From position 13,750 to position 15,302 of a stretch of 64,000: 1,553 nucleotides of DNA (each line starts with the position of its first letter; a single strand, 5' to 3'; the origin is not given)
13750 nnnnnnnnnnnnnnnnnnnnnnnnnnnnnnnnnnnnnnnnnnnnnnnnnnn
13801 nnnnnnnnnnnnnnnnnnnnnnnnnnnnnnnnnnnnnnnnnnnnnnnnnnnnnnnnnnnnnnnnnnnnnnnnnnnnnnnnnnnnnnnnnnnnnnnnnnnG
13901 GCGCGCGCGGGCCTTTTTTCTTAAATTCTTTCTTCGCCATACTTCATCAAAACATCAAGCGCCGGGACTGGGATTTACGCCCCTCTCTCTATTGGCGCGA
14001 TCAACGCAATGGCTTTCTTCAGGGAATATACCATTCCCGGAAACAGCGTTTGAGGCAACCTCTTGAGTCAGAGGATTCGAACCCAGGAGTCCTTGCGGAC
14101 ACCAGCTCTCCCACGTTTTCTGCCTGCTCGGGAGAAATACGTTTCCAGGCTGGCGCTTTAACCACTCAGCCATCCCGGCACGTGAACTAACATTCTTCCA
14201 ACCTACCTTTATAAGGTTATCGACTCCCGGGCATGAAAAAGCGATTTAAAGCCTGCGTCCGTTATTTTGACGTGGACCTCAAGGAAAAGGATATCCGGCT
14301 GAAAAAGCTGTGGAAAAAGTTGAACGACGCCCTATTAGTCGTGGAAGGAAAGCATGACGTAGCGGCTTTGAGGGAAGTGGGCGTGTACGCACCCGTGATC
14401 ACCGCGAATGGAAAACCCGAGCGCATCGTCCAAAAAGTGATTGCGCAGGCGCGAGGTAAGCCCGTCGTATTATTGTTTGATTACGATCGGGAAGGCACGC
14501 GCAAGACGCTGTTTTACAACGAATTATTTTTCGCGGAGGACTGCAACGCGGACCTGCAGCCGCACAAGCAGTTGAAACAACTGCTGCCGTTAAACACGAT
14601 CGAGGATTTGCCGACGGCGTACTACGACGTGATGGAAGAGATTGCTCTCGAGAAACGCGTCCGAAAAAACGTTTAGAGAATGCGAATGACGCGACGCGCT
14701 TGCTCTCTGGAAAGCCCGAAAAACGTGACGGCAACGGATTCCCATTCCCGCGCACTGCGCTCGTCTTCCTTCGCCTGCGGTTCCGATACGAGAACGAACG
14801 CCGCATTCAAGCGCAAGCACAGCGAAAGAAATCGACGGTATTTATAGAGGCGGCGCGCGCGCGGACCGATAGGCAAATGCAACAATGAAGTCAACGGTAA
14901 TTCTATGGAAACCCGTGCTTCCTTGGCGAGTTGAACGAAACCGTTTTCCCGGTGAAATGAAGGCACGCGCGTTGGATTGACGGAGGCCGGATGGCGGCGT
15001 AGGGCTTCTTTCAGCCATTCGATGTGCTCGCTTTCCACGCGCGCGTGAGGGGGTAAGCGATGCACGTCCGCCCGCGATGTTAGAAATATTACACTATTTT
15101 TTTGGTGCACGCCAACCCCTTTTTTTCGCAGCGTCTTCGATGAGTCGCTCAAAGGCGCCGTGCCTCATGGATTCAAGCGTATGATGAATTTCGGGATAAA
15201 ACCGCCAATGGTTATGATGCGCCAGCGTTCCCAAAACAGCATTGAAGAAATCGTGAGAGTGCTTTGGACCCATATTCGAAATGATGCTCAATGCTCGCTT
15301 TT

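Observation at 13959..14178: tRNA-Ser(GGA) split by two introns, including a roughly 100-nt intron in the T-arm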

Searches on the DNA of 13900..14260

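Call 67: search_rna_families(source=window, start=13900, end=14260, threshold=evalue, max_evalue=10, show_alignments=2)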
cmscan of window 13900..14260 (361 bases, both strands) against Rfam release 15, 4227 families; matches with E-value up to 10: 3.
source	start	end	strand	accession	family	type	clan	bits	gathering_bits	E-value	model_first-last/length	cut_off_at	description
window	14081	14179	-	RF00005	tRNA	Gene; tRNA;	CL00001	20.4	29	0.08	1-71/71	no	tRNA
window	13980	14028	-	RF02054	STnc420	Gene; sRNA;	-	16.2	70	2.1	1-58/58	no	Salmonella enterica sRNA STnc420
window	13959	13998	-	RF03252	mir-678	Gene; miRNA;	-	14.9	70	9.1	20-60/78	no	mir-678 microRNA precursor family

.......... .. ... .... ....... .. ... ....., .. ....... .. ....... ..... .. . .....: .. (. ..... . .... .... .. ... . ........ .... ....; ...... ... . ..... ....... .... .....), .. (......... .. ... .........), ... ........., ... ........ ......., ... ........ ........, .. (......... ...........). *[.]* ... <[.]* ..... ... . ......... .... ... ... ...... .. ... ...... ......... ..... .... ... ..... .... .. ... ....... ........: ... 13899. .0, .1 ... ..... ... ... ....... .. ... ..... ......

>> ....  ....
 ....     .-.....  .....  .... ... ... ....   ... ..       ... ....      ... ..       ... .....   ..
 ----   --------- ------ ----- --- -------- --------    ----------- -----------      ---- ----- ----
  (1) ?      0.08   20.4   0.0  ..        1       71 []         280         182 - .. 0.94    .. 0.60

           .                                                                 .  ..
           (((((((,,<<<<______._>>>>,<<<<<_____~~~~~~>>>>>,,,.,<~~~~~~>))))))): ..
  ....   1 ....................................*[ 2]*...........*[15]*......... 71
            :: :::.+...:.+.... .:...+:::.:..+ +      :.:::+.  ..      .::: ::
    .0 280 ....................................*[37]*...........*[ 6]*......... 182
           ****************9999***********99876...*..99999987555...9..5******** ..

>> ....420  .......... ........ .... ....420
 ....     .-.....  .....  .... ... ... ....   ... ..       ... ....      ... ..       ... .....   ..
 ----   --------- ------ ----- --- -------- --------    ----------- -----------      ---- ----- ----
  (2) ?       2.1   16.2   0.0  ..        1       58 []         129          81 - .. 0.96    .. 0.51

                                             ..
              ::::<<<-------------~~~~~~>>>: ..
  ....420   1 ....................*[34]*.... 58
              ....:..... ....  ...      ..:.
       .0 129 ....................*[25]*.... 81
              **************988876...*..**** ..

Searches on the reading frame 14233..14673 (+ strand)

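Call 47: search_protein_families(library=pfam, proteins=[window:14233-14673:+], max_evalue=0.001)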
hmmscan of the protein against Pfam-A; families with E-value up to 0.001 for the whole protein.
window:14233-14673:+ (147 aa): 2 families
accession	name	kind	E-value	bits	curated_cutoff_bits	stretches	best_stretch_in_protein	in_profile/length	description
PF01751.28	Toprim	-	1.2e-05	25.9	23.1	1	34-90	2-71/96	Toprim domain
PF13662.12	Toprim_4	-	7.5e-05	23.3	25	1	33-97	2-72/85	Toprim domain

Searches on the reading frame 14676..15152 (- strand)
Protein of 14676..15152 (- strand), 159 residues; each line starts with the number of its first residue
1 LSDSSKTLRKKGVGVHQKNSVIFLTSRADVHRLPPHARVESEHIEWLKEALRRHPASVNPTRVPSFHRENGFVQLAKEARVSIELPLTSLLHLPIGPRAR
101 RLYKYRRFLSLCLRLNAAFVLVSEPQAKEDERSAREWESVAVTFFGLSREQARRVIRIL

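Call 48: search_protein_families(library=pfam, proteins=[window:14676-15152:-], max_evalue=0.001)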
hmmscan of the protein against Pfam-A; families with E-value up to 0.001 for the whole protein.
window:14676-15152:- (159 aa): 1 family
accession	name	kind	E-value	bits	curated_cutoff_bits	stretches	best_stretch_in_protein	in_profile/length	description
PF01876.22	RNase_P_p30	-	0.00085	19.2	35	0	65-156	123-211/214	RNase P subunit p30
